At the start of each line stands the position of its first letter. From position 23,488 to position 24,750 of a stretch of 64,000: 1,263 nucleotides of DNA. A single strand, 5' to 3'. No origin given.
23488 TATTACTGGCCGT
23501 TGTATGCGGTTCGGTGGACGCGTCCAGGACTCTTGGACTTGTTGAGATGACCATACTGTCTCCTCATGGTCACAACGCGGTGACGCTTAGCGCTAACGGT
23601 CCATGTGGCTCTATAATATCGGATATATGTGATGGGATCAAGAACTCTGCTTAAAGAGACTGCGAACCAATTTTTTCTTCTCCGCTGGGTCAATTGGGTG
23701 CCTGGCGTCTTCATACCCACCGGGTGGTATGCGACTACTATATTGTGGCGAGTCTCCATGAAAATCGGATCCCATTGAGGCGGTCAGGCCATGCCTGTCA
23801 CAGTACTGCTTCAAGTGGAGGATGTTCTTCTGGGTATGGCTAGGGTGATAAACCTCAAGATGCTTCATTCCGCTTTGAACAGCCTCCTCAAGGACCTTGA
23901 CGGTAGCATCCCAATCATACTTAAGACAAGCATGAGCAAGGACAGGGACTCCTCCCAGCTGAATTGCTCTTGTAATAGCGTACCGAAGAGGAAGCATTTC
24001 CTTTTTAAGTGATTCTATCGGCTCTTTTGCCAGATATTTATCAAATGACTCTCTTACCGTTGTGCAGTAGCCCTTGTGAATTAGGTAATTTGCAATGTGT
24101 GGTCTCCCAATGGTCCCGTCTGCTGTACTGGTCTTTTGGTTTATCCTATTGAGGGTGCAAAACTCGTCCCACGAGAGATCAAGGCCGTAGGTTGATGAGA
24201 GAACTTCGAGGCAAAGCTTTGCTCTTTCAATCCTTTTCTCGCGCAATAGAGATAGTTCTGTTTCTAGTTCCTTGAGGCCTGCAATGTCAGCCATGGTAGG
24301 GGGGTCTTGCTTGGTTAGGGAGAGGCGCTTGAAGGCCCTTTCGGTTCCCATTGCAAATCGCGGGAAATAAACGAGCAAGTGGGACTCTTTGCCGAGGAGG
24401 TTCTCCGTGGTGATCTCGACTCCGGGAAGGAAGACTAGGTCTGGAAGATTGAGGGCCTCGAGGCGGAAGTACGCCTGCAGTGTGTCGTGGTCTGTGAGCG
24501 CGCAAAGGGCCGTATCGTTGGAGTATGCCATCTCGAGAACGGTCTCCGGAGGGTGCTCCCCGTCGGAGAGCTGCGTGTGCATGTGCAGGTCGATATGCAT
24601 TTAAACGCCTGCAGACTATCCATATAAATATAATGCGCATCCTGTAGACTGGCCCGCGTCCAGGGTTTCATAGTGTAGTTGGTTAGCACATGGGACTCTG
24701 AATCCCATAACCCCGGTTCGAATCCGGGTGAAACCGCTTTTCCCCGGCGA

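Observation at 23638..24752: Bacterial-type PHP/TrpH-like phosphoesterase gene in a eukaryotic (Giardia-like) locus, divergent from a tRNA-Gln and overlapping its convergent neighbour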

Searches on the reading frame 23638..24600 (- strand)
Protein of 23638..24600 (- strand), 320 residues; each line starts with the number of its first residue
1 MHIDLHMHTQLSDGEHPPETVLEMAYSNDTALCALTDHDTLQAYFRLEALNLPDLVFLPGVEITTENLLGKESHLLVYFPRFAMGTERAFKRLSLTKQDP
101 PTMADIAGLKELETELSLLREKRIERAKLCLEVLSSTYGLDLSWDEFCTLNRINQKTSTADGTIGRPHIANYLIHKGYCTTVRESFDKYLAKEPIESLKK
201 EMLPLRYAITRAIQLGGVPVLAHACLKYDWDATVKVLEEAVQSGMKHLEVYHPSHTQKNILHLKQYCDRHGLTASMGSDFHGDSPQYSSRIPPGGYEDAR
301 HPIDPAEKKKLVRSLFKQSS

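Call 4: search_protein_families(library=pfam, proteins=[window:23638-24600:-], max_evalue=0.01)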
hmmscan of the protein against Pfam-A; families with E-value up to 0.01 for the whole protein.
window:23638-24600:- (320 aa): 1 family
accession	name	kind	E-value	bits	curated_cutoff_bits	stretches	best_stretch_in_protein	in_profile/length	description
PF02811.25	PHP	-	3.3e-05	24.7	26.4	1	4-44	1-43/164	PHP domain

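Call 5: search_protein_families(library=ncbifam, proteins=[window:23638-24600:-], max_evalue=0.01)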
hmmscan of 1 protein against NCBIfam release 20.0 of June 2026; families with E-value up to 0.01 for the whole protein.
window:23638-24600:- (320 aa): 7 families
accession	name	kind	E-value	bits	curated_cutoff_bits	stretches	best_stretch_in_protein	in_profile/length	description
NF041577.1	nside_bi_sphtase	equivalog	1.2e-32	113.2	400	2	111-284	87-253/276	3',5'-nucleoside bisphosphate phosphatase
NF047791.1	RNaseRnm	equivalog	2.9e-28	98.9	375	2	155-285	123-254/275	RNase RNM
NF041661.1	Cycl_ph_dihydrol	equivalog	5.2e-15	55.5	500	2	166-283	132-246/259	phosphoribosyl 1,2-cyclic phosphate 1,2-diphosphodiesterase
NF038032.1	CehA_McbA_metalo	domain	5.7e-13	49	80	1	3-69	5-71/315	CehA/McbA family metallohydrolase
NF045780.1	TrlF_fam_ATP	equivalog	4.8e-06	25.6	350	1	4-100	9-119/944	TrlF family AAA-like ATPase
NF004981.0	PRK06361.1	equivalog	0.00025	20.5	117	1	3-41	2-40/217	histidinol phosphate phosphatase domain-containing protein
NF005928.0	PRK07945.1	equivalog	0.0061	16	250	1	3-39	100-136/337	PHP domain-containing protein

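Call 6: search_solved_structures(query=window:23641-24600:-, max_evalue=0.01, show_alignments=3)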
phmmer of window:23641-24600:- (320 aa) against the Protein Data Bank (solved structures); distinct sequences matched with E-value up to 0.01: 4.
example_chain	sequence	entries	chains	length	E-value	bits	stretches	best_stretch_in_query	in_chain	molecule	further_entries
9etk_A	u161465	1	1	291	1.7e-18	70.3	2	158-286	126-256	Metal-dependent phosphoesterases (PHP family)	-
2yb1_A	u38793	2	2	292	6.5e-18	68.4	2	163-283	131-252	AMIDOHYDROLASE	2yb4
3e0f_A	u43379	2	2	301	1.9e-14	57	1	119-284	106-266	Putative Metal-dependent Phosphoesterase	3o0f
7ug9_A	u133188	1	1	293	1.4e-12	50.8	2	161-285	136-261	5'-3' exoribonuclease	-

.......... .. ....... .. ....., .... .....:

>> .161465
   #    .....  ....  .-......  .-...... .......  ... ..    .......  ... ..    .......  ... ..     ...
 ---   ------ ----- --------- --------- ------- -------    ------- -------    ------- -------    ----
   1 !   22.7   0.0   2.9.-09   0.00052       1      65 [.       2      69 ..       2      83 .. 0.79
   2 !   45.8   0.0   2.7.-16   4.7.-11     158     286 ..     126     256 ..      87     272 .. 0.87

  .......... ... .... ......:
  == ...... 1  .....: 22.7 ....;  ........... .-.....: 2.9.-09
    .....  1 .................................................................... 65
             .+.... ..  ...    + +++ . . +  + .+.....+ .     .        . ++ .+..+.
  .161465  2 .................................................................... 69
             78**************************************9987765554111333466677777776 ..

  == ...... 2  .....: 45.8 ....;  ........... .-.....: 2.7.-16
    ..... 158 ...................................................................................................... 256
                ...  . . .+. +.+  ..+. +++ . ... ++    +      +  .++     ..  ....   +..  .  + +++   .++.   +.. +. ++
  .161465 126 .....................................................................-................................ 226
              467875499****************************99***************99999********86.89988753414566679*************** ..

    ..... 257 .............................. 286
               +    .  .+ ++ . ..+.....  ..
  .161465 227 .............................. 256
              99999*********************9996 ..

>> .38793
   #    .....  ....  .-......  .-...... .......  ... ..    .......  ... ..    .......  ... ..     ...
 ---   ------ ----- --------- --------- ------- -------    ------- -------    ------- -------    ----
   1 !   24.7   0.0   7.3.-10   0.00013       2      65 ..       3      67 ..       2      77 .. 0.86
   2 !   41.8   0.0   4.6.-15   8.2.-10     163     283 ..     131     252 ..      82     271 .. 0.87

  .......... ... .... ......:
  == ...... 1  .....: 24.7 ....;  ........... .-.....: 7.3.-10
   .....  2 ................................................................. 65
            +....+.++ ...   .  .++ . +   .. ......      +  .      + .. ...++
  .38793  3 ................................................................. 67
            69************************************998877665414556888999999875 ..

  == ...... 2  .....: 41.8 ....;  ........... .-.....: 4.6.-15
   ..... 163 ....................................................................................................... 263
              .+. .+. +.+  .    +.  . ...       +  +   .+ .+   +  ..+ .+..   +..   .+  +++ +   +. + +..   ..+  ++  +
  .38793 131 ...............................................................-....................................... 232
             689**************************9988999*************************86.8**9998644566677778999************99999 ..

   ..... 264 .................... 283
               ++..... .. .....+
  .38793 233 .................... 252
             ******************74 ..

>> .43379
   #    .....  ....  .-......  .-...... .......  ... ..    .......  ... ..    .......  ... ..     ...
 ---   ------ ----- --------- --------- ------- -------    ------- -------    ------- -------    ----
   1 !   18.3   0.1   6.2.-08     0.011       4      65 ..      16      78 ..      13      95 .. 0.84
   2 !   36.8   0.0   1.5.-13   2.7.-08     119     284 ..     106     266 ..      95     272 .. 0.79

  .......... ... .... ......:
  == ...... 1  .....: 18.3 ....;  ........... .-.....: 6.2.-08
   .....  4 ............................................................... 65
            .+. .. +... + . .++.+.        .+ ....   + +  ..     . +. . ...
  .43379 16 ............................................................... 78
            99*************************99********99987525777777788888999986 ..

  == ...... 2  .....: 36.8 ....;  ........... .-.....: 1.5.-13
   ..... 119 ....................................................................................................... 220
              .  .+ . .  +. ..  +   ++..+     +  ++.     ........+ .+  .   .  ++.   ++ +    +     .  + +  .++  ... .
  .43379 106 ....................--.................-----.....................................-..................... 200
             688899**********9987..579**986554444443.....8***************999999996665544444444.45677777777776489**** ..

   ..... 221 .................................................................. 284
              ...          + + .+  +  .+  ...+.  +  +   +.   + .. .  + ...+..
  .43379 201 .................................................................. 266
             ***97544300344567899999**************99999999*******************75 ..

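Call 7: find_homologous_proteins(query=window:23641-24600:-, max_evalue=0.001)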
Query window:23641-24600:- (320 aa): 6660 proteins with E <= 0.001 among 8000 candidates; the best 120 are listed.
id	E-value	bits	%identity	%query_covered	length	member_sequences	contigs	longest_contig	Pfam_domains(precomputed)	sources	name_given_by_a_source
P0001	5.6e-210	714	98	100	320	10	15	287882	PF02811.27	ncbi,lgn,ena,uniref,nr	ncbi:Metal-dependent phosphoesterase, PHP family protein [Giardia duodenalis]|uniref:Metal-dependent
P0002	3.7e-182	623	85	100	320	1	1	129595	PF02811.27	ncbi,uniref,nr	ncbi:Metal-dependent phosphoesterase, putative [Giardia lamblia P15]|uniref:Metal-dependent phosphoe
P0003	1.3e-171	588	79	100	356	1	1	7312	PF02811.27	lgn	-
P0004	1.4e-163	562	76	99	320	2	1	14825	PF02811.27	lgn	-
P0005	1.9e-158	545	73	100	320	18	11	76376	PF02811.27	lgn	-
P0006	1.3e-146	506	93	76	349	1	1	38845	-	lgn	-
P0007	1.1e-34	138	35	93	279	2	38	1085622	PF02811.27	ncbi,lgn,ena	-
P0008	6.1e-34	136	33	92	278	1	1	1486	PF01026.28,PF02811.27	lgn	-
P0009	9.6e-34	135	34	92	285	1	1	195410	PF02811.27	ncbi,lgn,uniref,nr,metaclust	ncbi:PHP domain-containing protein [Paenibacillus sp. UNC451MF]|uniref:PHP domain-containing protein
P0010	1.2e-33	135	34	90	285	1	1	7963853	PF02811.27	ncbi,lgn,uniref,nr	ncbi:PHP domain-containing protein [Paenibacillus sp. RC67]|uniref:PHP domain-containing protein n=1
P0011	4.3e-33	133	35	88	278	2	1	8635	PF02811.27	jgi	jgi:predicted metal-dependent phosphoesterase TrpH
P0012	7.9e-33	132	35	88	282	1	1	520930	PF02811.27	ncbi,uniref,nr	ncbi:PHP domain-containing protein [Paenibacillus rigui]|uniref:Phosphatase n=1 Tax=Paenibacillus ri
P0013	8.3e-33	132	33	88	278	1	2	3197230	PF19799.6,PF02811.27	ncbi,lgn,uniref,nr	ncbi:PHP-like protein [Polycladomyces abyssicola]|uniref:PHP-like protein n=1 Tax=Polycladomyces aby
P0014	9.4e-33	132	31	88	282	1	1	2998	PF02811.27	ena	-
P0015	1.1e-32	132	33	96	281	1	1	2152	PF19799.6,PF02811.27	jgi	-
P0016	7.8e-32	129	33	88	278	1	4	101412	PF02811.27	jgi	jgi:predicted metal-dependent phosphoesterase TrpH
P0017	1.5e-31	128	34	88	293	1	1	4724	PF02811.27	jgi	jgi:predicted metal-dependent phosphoesterase TrpH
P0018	1.5e-31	128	32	88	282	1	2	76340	PF02811.27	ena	-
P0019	2.1e-31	128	34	88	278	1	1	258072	PF02811.27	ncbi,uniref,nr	ncbi:PHP domain-containing protein [Polycladomyces subterraneus]|uniref:PHP domain-containing protei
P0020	2.3e-31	127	34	88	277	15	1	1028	PF02811.27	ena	-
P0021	5.1e-31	126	34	88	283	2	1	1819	PF02811.27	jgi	-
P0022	5.8e-31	126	35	88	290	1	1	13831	PF02811.27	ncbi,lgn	-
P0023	8.8e-31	126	34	87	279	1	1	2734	PF02811.27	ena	-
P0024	1.3e-30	125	33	88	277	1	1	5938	PF02811.27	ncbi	-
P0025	1.5e-30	125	32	88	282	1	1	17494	PF02811.27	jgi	jgi:predicted metal-dependent phosphoesterase TrpH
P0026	1.5e-30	125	34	91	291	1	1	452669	PF02811.27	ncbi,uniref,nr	ncbi:PHP domain-containing protein [Paenibacillus piri]|uniref:PHP domain-containing protein n=1 Tax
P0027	2.0e-30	124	34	99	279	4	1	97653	PF02811.27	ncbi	-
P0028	2.6e-30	124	34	88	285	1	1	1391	PF02811.27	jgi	jgi:3',5'-nucleoside bisphosphate phosphatase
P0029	2.7e-30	124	33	88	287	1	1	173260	PF02811.27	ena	-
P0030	3.1e-30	124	33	88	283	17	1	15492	PF02811.27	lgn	-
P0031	3.2e-30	124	32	88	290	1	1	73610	PF02811.27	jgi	jgi:predicted metal-dependent phosphoesterase TrpH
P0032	3.9e-30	123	35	89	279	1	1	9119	PF02811.27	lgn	-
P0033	4.6e-30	123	31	96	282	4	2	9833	PF02811.27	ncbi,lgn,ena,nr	ncbi:MAG TPA: PHP domain-containing protein [Dehalococcoidales bacterium]|nr:PHP domain-containing p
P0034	4.6e-30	123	32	88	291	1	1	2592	PF02811.27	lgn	-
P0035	5.2e-30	123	33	88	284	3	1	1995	PF02811.27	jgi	jgi:predicted metal-dependent phosphoesterase TrpH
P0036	5.3e-30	123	34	88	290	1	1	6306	PF02811.27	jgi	jgi:3',5'-nucleoside bisphosphate phosphatase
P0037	5.4e-30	123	34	96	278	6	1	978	PF02811.27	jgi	jgi:3',5'-nucleoside bisphosphate phosphatase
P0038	5.8e-30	123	32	88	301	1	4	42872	PF02811.27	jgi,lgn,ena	-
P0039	6.7e-30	123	34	88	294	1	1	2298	PF02811.27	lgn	-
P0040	6.9e-30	123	32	93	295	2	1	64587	PF02811.27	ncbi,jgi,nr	ncbi:MAG TPA: PHP domain-containing protein [Tepidisphaeraceae bacterium]|jgi:hypothetical protein|n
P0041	7.2e-30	123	30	88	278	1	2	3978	PF02811.27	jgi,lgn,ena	-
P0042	7.5e-30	122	31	92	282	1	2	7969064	PF02811.27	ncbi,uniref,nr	ncbi:PHP domain-containing protein [Paenibacillus doosanensis]|uniref:Polymerase/histidinol phosphat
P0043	8.2e-30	122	32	88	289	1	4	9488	PF02811.27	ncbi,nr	ncbi:MAG: PHP domain-containing protein [Deltaproteobacteria bacterium]|nr:PHP domain-containing pro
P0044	8.2e-30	122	32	88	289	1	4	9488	PF02811.27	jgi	-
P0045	9.0e-30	122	30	88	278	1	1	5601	PF02811.27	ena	-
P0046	9.8e-30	122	33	88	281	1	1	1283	PF02811.27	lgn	-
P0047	1.0e-29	122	32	90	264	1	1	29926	PF02811.27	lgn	-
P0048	1.2e-29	122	32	89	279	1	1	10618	PF02811.27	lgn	-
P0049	1.2e-29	122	33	92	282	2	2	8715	PF02811.27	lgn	-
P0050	1.2e-29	122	34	91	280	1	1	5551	PF02811.27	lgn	-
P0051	1.3e-29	122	30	93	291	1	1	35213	PF02811.27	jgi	jgi:3',5'-nucleoside bisphosphate phosphatase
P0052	1.3e-29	122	33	88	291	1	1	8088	PF02811.27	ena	-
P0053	1.4e-29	122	33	88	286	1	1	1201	PF02811.27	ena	-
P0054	1.5e-29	121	33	88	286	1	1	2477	PF02811.27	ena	-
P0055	1.5e-29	121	34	88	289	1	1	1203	PF02811.27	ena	-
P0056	1.6e-29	121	33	88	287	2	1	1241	PF02811.27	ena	-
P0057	1.7e-29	121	33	88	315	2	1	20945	PF02811.27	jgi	-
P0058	1.7e-29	121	35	87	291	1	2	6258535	PF02811.27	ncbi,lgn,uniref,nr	ncbi:PHP domain-containing protein [Paenibacillus sp. JCM 10914]|uniref:PHP domain-containing protei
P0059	1.7e-29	121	32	88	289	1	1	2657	PF02811.27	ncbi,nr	ncbi:MAG: PHP domain-containing protein [Deltaproteobacteria bacterium]|nr:PHP domain-containing pro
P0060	1.7e-29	121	32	88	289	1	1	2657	PF02811.27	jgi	-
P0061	1.9e-29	121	33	89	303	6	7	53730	PF02811.27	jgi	jgi:hypothetical protein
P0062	1.9e-29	121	32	88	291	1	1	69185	PF02811.27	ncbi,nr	ncbi:MAG: PHP domain-containing protein [Asgard group archaeon]|nr:PHP domain-containing protein [As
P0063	1.9e-29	121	32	91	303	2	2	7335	PF02811.27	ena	-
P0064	2.0e-29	121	34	88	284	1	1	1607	PF02811.27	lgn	-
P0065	2.1e-29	121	34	88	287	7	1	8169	PF02811.27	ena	-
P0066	2.1e-29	121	32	87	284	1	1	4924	PF02811.27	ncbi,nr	ncbi:MAG: putative metal-dependent phosphoesterase family [Dehalococcoidia bacterium]|nr:putative me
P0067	2.2e-29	121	35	90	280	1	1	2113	PF02811.27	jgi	-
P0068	2.3e-29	121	33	88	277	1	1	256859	PF19799.6,PF02811.27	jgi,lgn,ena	-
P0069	2.3e-29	121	32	88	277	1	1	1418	PF02811.27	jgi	-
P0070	2.3e-29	121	33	88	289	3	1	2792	PF02811.27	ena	-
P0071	2.5e-29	121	33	88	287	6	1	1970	PF02811.27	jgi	-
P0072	2.7e-29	121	32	88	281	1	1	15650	PF02811.27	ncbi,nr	ncbi:MAG: PHP domain-containing protein [Deltaproteobacteria bacterium]|nr:PHP domain-containing pro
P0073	3.1e-29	120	34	88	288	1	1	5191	PF02811.27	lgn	-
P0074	3.4e-29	120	31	88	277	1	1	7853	PF02811.27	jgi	jgi:predicted metal-dependent phosphoesterase TrpH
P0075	3.7e-29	120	32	92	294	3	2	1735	PF02811.27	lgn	-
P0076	3.8e-29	120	33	88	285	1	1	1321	PF02811.27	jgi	jgi:3',5'-nucleoside bisphosphate phosphatase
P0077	3.8e-29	120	34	88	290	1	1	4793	PF02811.27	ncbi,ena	-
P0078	3.9e-29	120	32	88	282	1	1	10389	PF02811.27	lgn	-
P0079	3.9e-29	120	32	88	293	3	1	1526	PF02811.27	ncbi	-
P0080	4.1e-29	120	31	93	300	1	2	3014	PF02811.27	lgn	-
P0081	4.2e-29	120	33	88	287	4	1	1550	PF02811.27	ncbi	-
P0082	4.3e-29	120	32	88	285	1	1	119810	PF02811.27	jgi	jgi:3',5'-nucleoside bisphosphate phosphatase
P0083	4.3e-29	120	33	88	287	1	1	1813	PF02811.27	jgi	jgi:predicted metal-dependent phosphoesterase TrpH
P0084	4.5e-29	120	32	97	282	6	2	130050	PF02811.27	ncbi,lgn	-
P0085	4.5e-29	120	31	88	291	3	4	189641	PF02811.27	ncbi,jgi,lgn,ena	-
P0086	5.0e-29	120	32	88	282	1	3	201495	PF02811.27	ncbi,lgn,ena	-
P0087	5.0e-29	120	32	88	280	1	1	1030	PF02811.27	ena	-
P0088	5.0e-29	120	31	88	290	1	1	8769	PF02811.27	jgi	jgi:predicted metal-dependent phosphoesterase TrpH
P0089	5.4e-29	120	33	88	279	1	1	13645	PF02811.27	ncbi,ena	-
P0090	5.9e-29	120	33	88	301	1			PF02811.27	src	-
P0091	6.3e-29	119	34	88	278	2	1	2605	PF02811.27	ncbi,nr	ncbi:MAG: phosphoesterase [Methanobacteriota archaeon]|nr:MAG: phosphoesterase [Euryarchaeota archae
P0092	6.4e-29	119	33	88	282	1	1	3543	PF02811.27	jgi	jgi:hypothetical protein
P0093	7.2e-29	119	34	88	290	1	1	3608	PF02811.27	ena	-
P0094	7.9e-29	119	33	88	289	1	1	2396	PF02811.27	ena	-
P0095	8.6e-29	119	34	88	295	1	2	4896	PF02811.27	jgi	-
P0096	8.8e-29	119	33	88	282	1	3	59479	PF02811.27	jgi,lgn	jgi:hypothetical protein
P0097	8.9e-29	119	31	88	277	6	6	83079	PF02811.27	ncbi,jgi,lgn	jgi:predicted metal-dependent phosphoesterase TrpH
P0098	9.1e-29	119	31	87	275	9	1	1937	PF02811.27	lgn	-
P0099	9.3e-29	119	32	88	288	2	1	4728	PF02811.27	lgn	-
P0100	9.6e-29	119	29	88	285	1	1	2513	PF02811.27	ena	-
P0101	1.0e-28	119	31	88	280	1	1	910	PF02811.27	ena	-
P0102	1.1e-28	119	33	88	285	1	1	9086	PF02811.27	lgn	-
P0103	1.1e-28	119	34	88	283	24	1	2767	PF02811.27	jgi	-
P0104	1.2e-28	118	35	88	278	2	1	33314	PF02811.27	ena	-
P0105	1.2e-28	118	32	92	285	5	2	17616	PF02811.27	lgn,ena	-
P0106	1.3e-28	118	33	88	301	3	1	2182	PF02811.27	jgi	-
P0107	1.3e-28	118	32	88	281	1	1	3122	PF02811.27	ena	-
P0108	1.4e-28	118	34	88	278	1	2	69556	PF02811.27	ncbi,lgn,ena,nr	ncbi:MAG TPA: PHP domain-containing protein [Clostridiaceae bacterium]|nr:PHP domain-containing prot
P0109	1.4e-28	118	31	93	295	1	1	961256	PF02811.27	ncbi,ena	-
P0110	1.5e-28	118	33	88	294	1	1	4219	PF02811.27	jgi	jgi:predicted metal-dependent phosphoesterase TrpH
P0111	1.5e-28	118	34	88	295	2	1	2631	PF02811.27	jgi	jgi:predicted metal-dependent phosphoesterase TrpH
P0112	1.5e-28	118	33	93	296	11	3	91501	PF02811.27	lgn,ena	-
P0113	1.5e-28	118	33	88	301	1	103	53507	PF02811.27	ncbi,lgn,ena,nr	ncbi:MAG: PHP domain-containing protein [Limnochordales bacterium]|nr:MAG: hypothetical protein DIU8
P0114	1.6e-28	118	32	88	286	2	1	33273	PF02811.27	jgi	-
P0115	1.7e-28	118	33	89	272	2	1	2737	PF02811.27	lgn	-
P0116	1.8e-28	118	32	88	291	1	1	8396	PF02811.27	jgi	jgi:predicted metal-dependent phosphoesterase TrpH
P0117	1.8e-28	118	29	96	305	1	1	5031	PF02811.27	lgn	-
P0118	1.8e-28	118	33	88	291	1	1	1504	PF02811.27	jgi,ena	-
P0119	1.8e-28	118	32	88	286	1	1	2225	PF02811.27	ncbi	-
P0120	1.8e-28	118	32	88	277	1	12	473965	PF02811.27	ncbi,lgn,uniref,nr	ncbi:PHP domain-containing protein [Melghirimyces algeriensis]|uniref:Polymerase/histidinol phosphat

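Call 9: list_cluster_members(proteins=[P0001, P0002, P0003, P0004, P0005, P0006, P0007, P0008])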
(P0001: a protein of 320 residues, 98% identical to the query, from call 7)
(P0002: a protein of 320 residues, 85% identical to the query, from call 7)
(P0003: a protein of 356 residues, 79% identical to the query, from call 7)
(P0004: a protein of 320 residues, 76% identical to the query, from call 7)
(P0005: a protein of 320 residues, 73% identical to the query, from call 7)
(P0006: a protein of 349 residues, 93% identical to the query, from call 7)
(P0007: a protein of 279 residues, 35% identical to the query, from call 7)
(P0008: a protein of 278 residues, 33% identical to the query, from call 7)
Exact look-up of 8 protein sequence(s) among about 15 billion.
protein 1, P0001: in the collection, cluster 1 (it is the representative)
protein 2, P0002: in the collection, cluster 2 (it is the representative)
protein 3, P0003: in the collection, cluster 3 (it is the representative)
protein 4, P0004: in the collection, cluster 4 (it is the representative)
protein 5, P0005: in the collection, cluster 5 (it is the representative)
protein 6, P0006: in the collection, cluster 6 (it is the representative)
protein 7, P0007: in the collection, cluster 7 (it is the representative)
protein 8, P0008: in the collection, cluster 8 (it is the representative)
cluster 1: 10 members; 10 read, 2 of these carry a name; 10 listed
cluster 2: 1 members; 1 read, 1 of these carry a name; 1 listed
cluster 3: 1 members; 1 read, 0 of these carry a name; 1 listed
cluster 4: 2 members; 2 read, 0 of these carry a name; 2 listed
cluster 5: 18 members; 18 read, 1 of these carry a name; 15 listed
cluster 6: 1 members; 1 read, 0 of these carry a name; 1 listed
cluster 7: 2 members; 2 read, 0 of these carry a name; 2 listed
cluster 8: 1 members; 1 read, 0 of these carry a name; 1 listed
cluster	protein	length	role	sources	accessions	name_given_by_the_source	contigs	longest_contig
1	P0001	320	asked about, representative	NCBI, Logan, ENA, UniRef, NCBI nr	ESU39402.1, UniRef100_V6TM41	Metal-dependent phosphoesterase, PHP family protein [Giardia duodenalis] | Metal-dependent phosphoesterase, PHP family protein n=1 Tax=Giardia intestinalis ... | Metal-dependent phosphoesterase, PHP family protein [Giardia intestinalis]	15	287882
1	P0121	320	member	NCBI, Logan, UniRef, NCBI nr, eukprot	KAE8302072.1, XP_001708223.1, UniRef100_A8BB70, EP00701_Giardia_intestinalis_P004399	putative Metal-dependent phosphoesterase [Giardia duodenalis] | Metal-dependent phosphoesterase n=1 Tax=Giardia intestinalis (strain ATCC 50803 / WB ... | Metal-dependent phosphoesterases, putative [Giardia intestinalis]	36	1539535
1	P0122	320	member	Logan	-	-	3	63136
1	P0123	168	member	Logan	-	-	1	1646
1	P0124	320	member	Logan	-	-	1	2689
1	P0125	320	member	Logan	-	-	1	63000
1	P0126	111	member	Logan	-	-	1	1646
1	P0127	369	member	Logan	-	-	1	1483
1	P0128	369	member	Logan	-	-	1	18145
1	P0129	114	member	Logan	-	-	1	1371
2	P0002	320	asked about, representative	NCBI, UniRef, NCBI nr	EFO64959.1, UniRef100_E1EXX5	Metal-dependent phosphoesterase, putative [Giardia lamblia P15] | Metal-dependent phosphoesterase, putative n=1 Tax=Giardia intestinalis (strain P15) ...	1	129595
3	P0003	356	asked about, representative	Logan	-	-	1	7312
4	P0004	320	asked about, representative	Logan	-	-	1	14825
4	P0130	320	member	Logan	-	-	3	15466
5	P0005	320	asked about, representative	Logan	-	-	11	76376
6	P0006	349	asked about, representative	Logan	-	-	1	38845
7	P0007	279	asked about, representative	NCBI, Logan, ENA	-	-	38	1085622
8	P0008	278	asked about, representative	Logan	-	-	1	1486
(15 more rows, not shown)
